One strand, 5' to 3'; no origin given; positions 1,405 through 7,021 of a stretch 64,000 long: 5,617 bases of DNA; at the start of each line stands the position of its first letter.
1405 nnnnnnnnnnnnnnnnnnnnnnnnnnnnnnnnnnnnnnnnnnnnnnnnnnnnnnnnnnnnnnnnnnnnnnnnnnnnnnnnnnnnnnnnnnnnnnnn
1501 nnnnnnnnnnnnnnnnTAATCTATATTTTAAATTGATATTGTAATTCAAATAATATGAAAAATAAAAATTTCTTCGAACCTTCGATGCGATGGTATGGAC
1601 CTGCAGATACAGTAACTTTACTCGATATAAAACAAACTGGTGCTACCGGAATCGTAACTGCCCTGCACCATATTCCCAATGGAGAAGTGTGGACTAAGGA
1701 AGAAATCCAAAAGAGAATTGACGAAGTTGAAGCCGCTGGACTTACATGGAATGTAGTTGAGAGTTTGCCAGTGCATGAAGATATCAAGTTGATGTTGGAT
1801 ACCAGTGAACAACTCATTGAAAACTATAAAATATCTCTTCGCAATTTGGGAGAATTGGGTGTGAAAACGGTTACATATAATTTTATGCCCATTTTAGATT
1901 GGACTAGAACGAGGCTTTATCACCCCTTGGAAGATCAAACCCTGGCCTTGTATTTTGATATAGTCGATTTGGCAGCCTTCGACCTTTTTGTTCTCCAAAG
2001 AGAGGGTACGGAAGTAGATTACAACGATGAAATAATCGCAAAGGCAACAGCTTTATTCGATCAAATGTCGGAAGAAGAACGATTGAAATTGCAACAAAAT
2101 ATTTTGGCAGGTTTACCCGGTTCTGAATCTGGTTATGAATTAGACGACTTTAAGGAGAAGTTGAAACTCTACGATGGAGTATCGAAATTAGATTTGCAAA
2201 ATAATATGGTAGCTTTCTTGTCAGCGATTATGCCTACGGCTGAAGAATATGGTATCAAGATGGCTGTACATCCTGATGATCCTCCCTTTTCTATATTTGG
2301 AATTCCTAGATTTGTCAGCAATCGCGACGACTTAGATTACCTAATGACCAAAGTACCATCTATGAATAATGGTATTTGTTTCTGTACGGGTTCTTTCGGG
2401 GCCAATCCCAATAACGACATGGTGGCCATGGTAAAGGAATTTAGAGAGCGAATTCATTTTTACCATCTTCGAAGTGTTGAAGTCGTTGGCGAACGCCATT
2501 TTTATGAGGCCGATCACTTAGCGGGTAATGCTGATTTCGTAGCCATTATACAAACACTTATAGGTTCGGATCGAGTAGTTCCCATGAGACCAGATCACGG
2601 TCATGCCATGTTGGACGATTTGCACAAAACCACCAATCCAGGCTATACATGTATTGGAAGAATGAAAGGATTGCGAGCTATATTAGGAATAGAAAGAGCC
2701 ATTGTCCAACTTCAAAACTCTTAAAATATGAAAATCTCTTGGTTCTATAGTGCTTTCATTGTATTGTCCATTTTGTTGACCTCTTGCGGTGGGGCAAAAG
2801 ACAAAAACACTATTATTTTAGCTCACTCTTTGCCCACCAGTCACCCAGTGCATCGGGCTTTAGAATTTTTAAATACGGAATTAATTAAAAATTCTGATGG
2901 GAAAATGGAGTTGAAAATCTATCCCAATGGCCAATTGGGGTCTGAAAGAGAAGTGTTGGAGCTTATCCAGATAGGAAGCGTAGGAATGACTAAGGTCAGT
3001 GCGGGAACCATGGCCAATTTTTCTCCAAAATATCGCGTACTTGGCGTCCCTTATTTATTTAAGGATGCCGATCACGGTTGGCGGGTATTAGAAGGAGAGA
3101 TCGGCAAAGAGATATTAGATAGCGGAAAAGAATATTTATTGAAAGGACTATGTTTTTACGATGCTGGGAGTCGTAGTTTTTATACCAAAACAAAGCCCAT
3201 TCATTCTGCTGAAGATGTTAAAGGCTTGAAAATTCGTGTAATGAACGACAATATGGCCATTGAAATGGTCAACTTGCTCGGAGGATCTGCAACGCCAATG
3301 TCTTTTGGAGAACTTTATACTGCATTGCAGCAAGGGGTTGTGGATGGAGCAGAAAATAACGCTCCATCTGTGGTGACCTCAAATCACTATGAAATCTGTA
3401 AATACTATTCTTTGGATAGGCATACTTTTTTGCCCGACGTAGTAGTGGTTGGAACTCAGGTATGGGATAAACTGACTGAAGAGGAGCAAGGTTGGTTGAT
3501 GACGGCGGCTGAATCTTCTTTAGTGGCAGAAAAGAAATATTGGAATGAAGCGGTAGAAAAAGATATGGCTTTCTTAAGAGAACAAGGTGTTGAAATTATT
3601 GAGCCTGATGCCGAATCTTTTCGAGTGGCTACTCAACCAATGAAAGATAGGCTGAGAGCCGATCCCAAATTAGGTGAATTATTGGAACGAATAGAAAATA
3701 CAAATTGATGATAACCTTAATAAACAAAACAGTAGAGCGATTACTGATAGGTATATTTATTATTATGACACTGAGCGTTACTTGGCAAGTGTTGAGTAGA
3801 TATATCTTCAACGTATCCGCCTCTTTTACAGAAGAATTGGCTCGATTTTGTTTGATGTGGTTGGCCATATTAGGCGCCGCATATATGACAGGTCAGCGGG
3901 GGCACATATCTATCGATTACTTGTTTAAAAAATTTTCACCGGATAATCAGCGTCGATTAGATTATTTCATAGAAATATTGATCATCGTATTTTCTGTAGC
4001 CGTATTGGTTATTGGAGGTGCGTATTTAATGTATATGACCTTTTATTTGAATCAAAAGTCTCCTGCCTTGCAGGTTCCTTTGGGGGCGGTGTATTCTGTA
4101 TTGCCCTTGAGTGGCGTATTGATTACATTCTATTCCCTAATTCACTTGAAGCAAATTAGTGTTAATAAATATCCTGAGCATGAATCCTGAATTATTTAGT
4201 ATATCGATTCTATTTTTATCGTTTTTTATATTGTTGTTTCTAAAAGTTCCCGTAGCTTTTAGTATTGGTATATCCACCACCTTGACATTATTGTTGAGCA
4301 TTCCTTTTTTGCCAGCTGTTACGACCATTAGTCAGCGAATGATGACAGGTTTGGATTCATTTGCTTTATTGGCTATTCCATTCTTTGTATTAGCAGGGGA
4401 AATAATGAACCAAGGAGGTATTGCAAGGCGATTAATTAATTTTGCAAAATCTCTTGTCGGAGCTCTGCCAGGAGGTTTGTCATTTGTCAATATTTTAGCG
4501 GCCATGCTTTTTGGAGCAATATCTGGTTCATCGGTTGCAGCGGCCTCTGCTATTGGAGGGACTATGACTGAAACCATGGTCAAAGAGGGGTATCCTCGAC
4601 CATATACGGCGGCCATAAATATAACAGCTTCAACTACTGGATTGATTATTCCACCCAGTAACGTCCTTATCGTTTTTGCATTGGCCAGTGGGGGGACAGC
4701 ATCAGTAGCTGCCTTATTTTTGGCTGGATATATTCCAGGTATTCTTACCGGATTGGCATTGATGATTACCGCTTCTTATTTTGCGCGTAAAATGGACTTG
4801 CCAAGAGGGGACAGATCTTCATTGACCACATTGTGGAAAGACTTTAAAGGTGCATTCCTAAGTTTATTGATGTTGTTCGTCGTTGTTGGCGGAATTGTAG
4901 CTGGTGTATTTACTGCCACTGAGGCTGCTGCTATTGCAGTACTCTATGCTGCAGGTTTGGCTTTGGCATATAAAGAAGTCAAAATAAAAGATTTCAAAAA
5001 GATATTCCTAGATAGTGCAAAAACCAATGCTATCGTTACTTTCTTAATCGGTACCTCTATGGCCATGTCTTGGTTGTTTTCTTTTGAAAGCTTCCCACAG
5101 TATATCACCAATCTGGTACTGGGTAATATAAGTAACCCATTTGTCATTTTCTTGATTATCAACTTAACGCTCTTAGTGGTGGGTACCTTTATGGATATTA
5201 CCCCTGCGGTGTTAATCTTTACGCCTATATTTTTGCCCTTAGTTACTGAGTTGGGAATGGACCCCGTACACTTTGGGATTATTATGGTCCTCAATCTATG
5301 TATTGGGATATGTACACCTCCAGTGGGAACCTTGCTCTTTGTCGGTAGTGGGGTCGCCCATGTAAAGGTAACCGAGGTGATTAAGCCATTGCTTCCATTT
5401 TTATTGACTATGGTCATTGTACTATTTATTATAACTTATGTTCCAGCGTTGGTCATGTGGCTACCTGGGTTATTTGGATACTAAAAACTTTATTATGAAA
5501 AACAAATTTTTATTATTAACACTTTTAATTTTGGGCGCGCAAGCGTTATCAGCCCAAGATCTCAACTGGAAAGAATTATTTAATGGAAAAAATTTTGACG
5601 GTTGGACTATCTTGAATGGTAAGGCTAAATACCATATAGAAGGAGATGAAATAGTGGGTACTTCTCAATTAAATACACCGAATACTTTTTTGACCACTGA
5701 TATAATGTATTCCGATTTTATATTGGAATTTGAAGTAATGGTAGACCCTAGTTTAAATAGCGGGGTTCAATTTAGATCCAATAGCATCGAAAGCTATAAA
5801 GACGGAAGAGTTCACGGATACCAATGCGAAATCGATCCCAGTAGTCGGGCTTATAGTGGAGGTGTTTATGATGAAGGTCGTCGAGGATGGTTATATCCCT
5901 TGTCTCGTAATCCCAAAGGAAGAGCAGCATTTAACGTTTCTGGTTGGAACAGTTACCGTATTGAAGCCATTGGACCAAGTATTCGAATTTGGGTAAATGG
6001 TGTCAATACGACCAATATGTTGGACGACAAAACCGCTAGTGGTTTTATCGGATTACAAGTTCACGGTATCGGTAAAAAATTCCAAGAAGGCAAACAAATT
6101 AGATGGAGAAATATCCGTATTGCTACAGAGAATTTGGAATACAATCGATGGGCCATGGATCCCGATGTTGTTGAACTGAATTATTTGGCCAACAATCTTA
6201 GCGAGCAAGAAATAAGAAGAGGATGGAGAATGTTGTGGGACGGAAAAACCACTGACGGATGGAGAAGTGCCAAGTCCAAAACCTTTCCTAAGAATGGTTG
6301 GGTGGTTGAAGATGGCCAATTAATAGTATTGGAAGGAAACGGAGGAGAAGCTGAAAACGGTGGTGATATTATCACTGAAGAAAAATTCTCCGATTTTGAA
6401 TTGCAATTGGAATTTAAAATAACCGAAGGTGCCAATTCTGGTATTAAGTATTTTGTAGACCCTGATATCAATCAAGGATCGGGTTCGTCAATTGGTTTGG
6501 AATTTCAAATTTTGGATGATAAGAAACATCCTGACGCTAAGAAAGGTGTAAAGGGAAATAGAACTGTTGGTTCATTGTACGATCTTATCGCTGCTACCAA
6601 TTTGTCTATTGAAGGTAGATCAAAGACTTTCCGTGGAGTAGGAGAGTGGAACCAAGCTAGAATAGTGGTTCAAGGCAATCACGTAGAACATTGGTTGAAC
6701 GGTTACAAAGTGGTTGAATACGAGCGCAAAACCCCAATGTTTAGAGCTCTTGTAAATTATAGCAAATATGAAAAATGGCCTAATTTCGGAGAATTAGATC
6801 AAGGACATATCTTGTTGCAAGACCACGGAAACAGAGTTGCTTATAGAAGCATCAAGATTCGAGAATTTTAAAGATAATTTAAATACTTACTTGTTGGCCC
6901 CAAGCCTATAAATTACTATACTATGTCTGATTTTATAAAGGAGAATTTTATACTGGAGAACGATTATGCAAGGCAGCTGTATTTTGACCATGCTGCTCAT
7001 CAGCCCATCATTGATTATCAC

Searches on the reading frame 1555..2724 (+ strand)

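Call 92: search_protein_families(library=pfam, proteins=[window:1555-2724:+], max_evalue=0.00001)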
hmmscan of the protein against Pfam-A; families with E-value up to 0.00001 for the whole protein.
window:1555-2724:+ (389 aa): 2 families
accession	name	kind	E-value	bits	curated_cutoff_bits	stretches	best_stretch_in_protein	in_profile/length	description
PF03786.19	UxuA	-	3.3e-120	401.5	23.7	1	10-383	4-350/352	D-mannonate dehydratase (UxuA)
PF01261.30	AP_endonuc_2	-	6.4e-07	29.8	31.1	1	215-335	101-216/249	Xylose isomerase-like TIM barrel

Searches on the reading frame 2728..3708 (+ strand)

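Call 92: search_protein_families(library=pfam, proteins=[window:2728-3708:+], max_evalue=0.00001)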
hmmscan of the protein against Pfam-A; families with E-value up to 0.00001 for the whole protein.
window:2728-3708:+ (326 aa): 1 family
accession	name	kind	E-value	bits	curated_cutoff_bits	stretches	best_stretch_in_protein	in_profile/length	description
PF03480.18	DctP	-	3.9e-79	266.4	23.4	1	32-307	2-280/286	Bacterial extracellular solute-binding protein, family 7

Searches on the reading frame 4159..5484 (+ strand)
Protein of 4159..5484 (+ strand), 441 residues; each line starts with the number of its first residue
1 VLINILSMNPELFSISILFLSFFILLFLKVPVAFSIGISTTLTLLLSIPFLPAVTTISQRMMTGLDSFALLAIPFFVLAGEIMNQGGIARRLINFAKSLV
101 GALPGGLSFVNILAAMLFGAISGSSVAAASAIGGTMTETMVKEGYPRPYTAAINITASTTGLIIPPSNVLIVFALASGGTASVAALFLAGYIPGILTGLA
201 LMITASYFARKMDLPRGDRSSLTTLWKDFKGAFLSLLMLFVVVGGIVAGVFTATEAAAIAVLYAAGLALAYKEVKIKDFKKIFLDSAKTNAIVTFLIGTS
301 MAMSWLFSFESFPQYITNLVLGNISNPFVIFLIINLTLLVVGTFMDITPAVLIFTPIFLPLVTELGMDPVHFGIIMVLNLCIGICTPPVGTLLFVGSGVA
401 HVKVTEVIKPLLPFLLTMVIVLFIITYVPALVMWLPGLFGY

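Call 92: search_protein_families(library=pfam, proteins=[window:4159-5484:+], max_evalue=0.00001)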
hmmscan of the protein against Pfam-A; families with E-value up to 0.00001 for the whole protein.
window:4159-5484:+ (441 aa): 1 family
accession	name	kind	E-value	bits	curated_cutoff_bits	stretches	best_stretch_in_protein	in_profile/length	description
PF06808.19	DctM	-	2.5e-118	396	23.8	1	19-431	1-413/413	Tripartite ATP-independent periplasmic transporter, DctM component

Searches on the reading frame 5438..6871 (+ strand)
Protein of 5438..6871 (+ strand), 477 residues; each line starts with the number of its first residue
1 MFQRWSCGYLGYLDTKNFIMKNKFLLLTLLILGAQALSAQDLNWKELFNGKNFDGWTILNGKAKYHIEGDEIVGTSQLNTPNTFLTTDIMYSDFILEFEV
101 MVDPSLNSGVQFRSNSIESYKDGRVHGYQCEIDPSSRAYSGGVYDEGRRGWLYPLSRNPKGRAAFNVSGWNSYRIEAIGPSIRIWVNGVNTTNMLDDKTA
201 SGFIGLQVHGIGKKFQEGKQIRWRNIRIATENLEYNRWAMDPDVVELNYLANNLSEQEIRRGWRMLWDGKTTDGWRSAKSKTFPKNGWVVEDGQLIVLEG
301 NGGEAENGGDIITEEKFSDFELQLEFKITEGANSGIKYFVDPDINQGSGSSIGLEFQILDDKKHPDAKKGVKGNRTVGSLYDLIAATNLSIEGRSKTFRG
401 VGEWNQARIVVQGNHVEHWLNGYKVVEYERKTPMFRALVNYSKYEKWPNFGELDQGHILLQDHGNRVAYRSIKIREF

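Call 92: search_protein_families(library=pfam, proteins=[window:5438-6871:+], max_evalue=0.00001)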
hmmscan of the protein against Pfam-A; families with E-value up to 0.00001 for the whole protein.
window:5438-6871:+ (477 aa): 1 family
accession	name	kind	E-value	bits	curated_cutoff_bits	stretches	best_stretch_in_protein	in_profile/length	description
PF06439.18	3keto-disac_hyd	-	8.1e-92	306.8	26.8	2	262-475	1-187/187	3-keto-disaccharide hydrolase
